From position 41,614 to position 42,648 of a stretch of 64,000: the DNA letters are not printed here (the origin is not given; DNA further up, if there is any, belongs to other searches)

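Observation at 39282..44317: LysR - anion permease - three tandem divergent NTF2/SnoaL-like paralogues - 116-aa protein: an uncharacterised putative catabolic system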

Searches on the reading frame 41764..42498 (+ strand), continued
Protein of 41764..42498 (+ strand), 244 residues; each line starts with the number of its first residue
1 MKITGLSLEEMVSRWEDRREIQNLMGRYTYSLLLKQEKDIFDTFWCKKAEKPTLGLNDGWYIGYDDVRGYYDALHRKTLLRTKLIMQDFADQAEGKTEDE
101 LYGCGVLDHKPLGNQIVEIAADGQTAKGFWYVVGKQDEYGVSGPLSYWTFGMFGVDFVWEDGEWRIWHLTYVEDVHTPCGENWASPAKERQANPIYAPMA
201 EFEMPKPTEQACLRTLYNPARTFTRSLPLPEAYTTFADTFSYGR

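Call 37: search_protein_families(library=pfam, proteins=[L049:12297-14234:-, L086:8210-9943:+, L082:5119-6705:+, L022:12349-14127:+, L036:12350-14125:+, L071:12301-14136:-, L026:8464-9756:-, L052:6740-7645:-, L033:5072-6670:-, L036:14137-14334:+], max_evalue=0.01)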
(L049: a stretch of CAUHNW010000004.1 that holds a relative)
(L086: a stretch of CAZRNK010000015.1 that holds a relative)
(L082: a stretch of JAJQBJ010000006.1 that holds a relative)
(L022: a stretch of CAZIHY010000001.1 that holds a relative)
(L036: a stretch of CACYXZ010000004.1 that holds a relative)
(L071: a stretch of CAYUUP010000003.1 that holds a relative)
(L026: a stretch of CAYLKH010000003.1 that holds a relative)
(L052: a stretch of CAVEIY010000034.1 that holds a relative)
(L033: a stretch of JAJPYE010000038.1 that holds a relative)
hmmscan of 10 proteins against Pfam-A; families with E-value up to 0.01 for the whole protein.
L049:12297-14234:- (645 aa): 23 families
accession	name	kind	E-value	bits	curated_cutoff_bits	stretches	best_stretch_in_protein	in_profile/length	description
PF00724.26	Oxidored_FMN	-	2.8e-36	125.9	27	1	11-337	2-339/342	NADH:flavin oxidoreductase / NADH oxidase family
PF07992.20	Pyr_redox_2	-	5.9e-30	105.1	26.1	1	386-608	1-243/291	Pyridine nucleotide-disulphide oxidoreductase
PF13738.12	Pyr_redox_3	-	5.7e-16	59.1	30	2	472-605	127-270/305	Pyridine nucleotide-disulphide oxidoreductase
PF01266.30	DAO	-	2.6e-15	57.2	27.9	2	509-541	2-34/353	FAD dependent oxidoreductase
PF00070.33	Pyr_redox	-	4.3e-15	56.4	22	2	509-557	2-50/82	Pyridine nucleotide-disulphide oxidoreductase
PF13450.12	NAD_binding_8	-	9.4e-13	48.7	21.9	2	390-434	1-45/68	NAD(P)-binding Rossmann-like domain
PF12831.13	FAD_oxidored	-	1.2e-12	48.3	27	1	388-425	2-39/416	FAD dependent oxidoreductase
PF03486.20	HI0933_like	-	3.5e-12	46.7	50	1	387-425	2-40/244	HI0933-like protein Rossmann domain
PF00890.30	FAD_binding_2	-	9.6e-12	45.2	20.4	1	388-427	2-41/414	FAD binding domain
PF01134.28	GIDA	-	6.8e-10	39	22.1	2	387-418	1-32/391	Glucose inhibited division protein A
PF13241.12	NAD_binding_7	-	1.2e-08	35.9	22.1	1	507-538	8-39/104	Putative NAD(P)-binding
PF01262.27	AlaDh_PNT_C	-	1.4e-08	34.9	23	2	387-426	30-69/214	Alanine dehydrogenase/PNT, C-terminal domain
PF02737.24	3HCDH_N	-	1.8e-08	35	22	1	508-556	1-49/180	3-hydroxyacyl-CoA dehydrogenase, NAD binding domain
PF01494.25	FAD_binding_3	-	1.3e-07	31.7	22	1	507-551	2-46/349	FAD binding domain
PF01210.29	NAD_Gly3P_dh_N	-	3.2e-05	24.4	23.1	0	509-564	2-58/158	NAD-dependent glycerol-3-phosphate dehydrogenase N-terminus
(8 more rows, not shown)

L086:8210-9943:+ (577 aa): 0 families

L082:5119-6705:+ (528 aa): 3 families
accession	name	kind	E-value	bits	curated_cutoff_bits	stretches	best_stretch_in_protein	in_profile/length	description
PF13556.12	HTH_30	-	3.7e-20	71.9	27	1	453-510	1-58/59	PucR C-terminal helix-turn-helix domain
PF02954.25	HTH_8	-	0.0015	18.7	22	1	466-487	20-41/42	Bacterial regulatory protein, Fis family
PF17853.6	GGDEF_2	-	0.0024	18.5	24.5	1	284-399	4-115/116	GGDEF-like domain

L022:12349-14127:+ (592 aa): 1 family
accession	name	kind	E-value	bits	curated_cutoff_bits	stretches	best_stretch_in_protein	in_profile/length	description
PF13229.12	Beta_helix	-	0.0014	18.7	25.9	0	132-273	24-132/158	Right handed beta helix region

L036:12350-14125:+ (591 aa): 5 families
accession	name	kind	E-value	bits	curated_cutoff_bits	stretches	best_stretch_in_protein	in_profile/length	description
PF00890.30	FAD_binding_2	-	2.3e-27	96.7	20.4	1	23-566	1-407/414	FAD binding domain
PF01266.30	DAO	-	2.6e-10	40.8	27.9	1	226-295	151-212/353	FAD dependent oxidoreductase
PF07992.20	Pyr_redox_2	-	8.3e-05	22.6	26.1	1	23-58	2-35/291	Pyridine nucleotide-disulphide oxidoreductase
PF01134.28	GIDA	-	0.00064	19.3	22.1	0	23-56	1-34/391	Glucose inhibited division protein A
PF12831.13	FAD_oxidored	-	0.0075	16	27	0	23-53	1-31/416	FAD dependent oxidoreductase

L071:12301-14136:- (611 aa): 3 families
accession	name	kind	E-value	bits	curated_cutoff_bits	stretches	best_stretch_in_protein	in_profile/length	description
PF00664.28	ABC_membrane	-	2.3e-50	172.3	28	1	57-326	3-274/274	ABC transporter transmembrane region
PF00005.33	ABC_tran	-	2.6e-33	115.9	25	1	388-537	1-137/137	ABC transporter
PF02463.25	SMC_N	-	2.4e-08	34.1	40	1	453-579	135-211/220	RecF/RecN/SMC N terminal domain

L026:8464-9756:- (430 aa): 2 families
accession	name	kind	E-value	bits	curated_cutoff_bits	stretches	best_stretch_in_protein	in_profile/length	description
PF13336.12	AcetylCoA_hyd_C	-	3.7e-55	186.5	23.7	1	272-424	1-154/154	Acetyl-CoA hydrolase/transferase C-terminal domain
PF00455.28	DeoRC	-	0.0038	17.6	31.8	0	192-240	3-51/160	DeoR C terminal sensor domain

L052:6740-7645:- (301 aa): 3 families
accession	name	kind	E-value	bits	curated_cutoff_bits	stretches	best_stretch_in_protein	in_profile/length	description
PF20434.5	BD-FAE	-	6.7e-19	68.7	26.8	1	36-217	16-215/215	BD-FAE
PF07859.19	Abhydrolase_3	-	2.3e-12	47.6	25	1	37-158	2-115/210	alpha/beta hydrolase fold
PF00326.27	Peptidase_S9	-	9.1e-10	38.8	22.6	1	177-269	132-209/213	Prolyl oligopeptidase family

L033:5072-6670:- (532 aa): 2 families
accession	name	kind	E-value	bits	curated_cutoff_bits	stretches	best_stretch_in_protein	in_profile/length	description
PF00496.27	SBP_bac_5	-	8.6e-57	193.3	32.4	1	95-442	5-358/368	Bacterial extracellular solute-binding proteins, family 5 Middle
PF21827.1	New_glue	-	0.0056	16.9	31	1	1-48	1-46/94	New glue protein family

L036:14137-14334:+ (65 aa): 0 families

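Call 44: search_solved_structures(query=A2, max_evalue=1, show_alignments=2)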
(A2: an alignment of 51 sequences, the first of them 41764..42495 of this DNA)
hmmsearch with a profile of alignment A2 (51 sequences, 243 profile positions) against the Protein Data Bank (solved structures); distinct sequences matched with E-value up to 1: 4.
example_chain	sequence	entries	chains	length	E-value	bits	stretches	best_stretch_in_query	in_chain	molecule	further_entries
8abv_A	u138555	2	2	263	1.6e-08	37.4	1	114-188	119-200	SnoaL-like domain-containing protein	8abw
8abu_A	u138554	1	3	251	3.2e-08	36.4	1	114-188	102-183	SnoaL-like domain-containing protein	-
8abt_A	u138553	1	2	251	3.2e-08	36.4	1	114-188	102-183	SnoaL-like domain-containing protein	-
4lzi_A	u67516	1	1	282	0.00091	21.8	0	187-223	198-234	Multicystatin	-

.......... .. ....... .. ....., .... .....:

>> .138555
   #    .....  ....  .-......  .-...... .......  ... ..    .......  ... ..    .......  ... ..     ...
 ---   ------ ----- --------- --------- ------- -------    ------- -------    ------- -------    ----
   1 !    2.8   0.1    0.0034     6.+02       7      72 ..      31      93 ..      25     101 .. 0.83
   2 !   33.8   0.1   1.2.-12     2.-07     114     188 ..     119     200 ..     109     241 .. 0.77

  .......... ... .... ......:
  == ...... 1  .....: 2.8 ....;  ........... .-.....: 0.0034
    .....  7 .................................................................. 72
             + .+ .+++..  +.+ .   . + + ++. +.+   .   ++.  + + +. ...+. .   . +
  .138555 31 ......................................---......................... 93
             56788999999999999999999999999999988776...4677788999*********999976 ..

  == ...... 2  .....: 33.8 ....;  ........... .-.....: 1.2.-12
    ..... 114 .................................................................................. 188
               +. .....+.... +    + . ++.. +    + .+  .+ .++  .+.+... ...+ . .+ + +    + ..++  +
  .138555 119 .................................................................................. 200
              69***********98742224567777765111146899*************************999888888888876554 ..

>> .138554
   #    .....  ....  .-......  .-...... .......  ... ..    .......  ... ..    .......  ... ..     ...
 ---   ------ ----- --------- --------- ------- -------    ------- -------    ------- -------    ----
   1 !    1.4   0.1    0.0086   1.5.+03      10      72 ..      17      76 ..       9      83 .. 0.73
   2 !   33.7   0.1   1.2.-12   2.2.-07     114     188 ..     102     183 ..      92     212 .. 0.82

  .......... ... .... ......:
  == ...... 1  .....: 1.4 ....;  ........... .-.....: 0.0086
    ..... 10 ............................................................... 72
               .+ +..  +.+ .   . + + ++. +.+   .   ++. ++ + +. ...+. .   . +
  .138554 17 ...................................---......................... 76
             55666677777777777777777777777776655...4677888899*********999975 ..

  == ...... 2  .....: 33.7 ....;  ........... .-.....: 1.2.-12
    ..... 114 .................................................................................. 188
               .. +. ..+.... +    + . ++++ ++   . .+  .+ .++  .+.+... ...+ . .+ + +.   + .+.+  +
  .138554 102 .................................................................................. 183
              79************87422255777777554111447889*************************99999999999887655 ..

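Call 80: search_solved_structures(query=L028:8035-9975:+, max_evalue=1e-10)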
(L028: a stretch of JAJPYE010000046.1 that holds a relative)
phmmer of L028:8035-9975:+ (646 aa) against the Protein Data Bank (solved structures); distinct sequences matched with E-value up to 1e-10: 138 (the best 60 are shown).
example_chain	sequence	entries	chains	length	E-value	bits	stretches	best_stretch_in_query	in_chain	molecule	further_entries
6qkg_A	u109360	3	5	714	9.5e-86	291.8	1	1-639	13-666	NCR A | NCR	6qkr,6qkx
1ps9_A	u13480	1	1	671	4.4e-60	207.1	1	2-528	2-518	2,4-dienoyl-CoA reductase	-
1djq_A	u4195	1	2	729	1.5e-54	188.7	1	3-536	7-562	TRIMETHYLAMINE DEHYDROGENASE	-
1djn_A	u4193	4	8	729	2.8e-54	187.9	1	3-536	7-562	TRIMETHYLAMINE DEHYDROGENASE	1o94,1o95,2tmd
3k30_A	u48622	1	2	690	4.8e-50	173.9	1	2-475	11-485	Histamine dehydrogenase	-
5ogt_A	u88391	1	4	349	1.6e-47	165.6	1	5-334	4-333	Chromate reductase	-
5nux_A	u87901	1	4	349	2.2e-47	165.1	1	5-334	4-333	Chromate reductase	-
3hf3_A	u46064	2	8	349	7.3e-47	163.4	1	5-334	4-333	Chromate reductase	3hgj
8uaj_A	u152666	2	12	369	8.2e-47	163.2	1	5-334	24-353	NADPH dehydrogenase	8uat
6de6_A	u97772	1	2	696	8.1e-46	159.9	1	76-419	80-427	Histamine dehydrogenase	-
3krz_A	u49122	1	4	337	4.8e-42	147.5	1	7-328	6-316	NADH:flavin oxidoreductase/NADH oxidase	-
3kru_A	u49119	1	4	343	5e-42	147.4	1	7-328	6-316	NADH:flavin oxidoreductase/NADH oxidase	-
6l6j_A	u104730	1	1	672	1.1e-41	146.3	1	2-639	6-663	Oxidored_FMN domain-containing protein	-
5ocs_A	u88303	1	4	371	1.4e-35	126.1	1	5-329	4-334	Putative NADH-depentdent flavin oxidoreductase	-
1z41_A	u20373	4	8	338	2e-33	118.9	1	3-335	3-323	Probable NADH-dependent flavin oxidoreductase yqjM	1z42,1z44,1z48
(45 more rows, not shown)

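Call 81: search_solved_structures(query=L036:12350-14125:+, max_evalue=0.00001)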
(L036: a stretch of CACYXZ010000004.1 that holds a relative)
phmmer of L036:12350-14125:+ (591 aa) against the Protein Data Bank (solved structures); distinct sequences matched with E-value up to 0.00001: 23.
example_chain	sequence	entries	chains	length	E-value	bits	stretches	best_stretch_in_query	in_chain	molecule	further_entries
1kss_A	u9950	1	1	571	7.7e-20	74.1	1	464-591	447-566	flavocytochrome c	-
1jrx_A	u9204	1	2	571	9.5e-20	73.8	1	464-591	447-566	FLAVOCYTOCHROME C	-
1e39_A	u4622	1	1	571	1e-19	73.7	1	464-591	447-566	FUMARATE REDUCTASE FLAVOPROTEIN SUBUNIT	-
1ksu_A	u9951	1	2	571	1.5e-19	73.2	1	464-591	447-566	flavocytochrome c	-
1lj1_A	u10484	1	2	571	1.5e-19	73.2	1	464-591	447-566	flavocytochrome c3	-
1p2h_A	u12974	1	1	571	1.6e-19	73.1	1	464-591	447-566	flavocytochrome c3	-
1p2e_A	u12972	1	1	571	1.6e-19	73.1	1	464-591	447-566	flavocytochrome c3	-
1qjd_A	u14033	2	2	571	1.6e-19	73.1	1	464-591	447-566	FLAVOCYTOCHROME C3 | Fumarate reductase flavoprotein subunit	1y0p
1jry_A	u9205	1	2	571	1.7e-19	73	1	464-591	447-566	FLAVOCYTOCHROME C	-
2b7s_A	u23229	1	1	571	1.7e-19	73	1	464-591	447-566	Fumarate reductase flavoprotein subunit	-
2b7r_A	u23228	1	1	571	1.8e-19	72.9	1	464-591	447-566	Fumarate reductase flavoprotein subunit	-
1jrz_A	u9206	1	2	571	2e-19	72.8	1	464-591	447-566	FLAVOCYTOCHROME C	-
1q9i_A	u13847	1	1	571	2.4e-19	72.5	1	464-591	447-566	flavocytochrome c3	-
1m64_A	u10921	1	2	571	2.4e-19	72.5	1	464-591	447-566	flavocytochrome c3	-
1d4d_A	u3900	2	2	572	6.4e-18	67.8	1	241-401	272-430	FLAVOCYTOCHROME C FUMARATE REDUCTASE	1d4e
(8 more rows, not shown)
